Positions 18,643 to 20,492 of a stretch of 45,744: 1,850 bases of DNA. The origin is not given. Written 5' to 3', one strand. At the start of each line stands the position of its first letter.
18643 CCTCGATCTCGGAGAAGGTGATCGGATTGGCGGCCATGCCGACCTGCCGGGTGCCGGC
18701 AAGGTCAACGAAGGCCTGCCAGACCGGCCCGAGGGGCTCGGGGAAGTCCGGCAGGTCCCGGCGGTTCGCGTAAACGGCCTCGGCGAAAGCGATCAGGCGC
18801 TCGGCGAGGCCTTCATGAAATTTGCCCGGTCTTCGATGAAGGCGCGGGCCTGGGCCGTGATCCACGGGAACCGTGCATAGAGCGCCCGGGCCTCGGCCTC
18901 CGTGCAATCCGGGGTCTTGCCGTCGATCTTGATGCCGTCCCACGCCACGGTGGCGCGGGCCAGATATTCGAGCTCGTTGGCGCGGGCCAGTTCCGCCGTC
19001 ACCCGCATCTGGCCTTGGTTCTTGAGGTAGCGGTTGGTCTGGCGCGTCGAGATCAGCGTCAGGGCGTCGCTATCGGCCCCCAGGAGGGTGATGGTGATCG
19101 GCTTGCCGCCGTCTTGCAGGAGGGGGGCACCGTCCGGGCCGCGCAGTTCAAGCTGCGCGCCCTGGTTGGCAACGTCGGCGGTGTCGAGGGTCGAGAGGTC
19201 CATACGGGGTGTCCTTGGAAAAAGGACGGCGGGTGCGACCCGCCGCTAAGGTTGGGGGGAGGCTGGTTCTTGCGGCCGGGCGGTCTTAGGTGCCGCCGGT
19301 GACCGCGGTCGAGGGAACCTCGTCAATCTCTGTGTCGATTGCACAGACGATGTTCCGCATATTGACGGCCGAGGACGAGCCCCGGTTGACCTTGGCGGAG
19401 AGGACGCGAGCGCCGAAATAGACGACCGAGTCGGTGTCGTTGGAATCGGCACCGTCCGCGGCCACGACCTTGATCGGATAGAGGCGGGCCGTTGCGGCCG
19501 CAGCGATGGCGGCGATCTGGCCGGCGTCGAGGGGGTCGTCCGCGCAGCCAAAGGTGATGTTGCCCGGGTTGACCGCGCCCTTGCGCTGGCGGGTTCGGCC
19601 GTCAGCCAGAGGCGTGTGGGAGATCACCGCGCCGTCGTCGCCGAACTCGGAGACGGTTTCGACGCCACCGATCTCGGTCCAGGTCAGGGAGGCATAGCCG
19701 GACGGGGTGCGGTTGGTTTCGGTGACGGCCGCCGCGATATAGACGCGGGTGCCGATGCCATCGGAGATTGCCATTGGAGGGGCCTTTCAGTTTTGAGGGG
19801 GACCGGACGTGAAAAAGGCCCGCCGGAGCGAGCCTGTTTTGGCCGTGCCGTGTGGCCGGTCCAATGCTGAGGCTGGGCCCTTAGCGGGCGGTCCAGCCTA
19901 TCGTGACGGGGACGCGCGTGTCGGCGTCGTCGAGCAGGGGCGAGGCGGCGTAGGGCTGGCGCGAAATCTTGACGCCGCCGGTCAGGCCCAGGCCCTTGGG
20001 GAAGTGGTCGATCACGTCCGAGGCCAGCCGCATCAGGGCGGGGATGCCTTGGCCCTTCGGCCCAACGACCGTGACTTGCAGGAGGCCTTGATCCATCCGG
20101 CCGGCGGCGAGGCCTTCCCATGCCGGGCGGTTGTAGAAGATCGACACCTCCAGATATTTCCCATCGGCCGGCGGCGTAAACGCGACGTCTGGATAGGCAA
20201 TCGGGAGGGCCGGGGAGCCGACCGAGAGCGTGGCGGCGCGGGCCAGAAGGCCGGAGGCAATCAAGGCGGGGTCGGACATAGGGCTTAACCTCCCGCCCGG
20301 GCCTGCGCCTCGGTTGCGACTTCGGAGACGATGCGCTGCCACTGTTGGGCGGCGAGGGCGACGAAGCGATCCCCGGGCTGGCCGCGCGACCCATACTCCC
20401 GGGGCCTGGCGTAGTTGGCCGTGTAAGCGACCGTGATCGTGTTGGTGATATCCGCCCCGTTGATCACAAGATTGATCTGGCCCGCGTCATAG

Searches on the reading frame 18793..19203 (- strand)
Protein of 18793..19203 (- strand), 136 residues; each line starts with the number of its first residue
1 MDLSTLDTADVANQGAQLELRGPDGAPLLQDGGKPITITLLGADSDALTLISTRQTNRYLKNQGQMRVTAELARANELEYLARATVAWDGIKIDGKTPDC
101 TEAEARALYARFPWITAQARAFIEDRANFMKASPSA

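Call 96: search_protein_families(library=phrogs, proteins=[window:18793-19203:-], max_evalue=0.00001)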
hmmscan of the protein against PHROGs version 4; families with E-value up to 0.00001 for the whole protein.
window:18793-19203:- (136 aa): 1 family
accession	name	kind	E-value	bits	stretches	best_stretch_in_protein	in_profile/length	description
phrog_313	-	tail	1.5e-09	38.9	1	1-132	13-140/258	Tail assembly chaperone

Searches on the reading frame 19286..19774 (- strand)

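Call 96: search_protein_families(library=phrogs, proteins=[window:19286-19774:-], max_evalue=0.00001)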
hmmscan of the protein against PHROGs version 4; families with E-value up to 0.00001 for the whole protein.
window:19286-19774:- (162 aa): 2 families
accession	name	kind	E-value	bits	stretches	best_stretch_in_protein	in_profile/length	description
phrog_158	-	tail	4.6e-16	60.2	1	3-157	16-163/376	major tail protein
phrog_584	-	tail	3.3e-08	34.5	1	30-114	98-182/218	major tail protein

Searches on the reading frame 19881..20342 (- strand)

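Call 96: search_protein_families(library=phrogs, proteins=[window:19881-20342:-], max_evalue=0.00001)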
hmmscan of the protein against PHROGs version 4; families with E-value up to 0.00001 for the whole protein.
window:19881-20342:- (153 aa): 1 family
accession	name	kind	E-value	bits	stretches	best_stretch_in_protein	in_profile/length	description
phrog_179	-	connector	3e-20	73.4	1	31-152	24-148/162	tail terminator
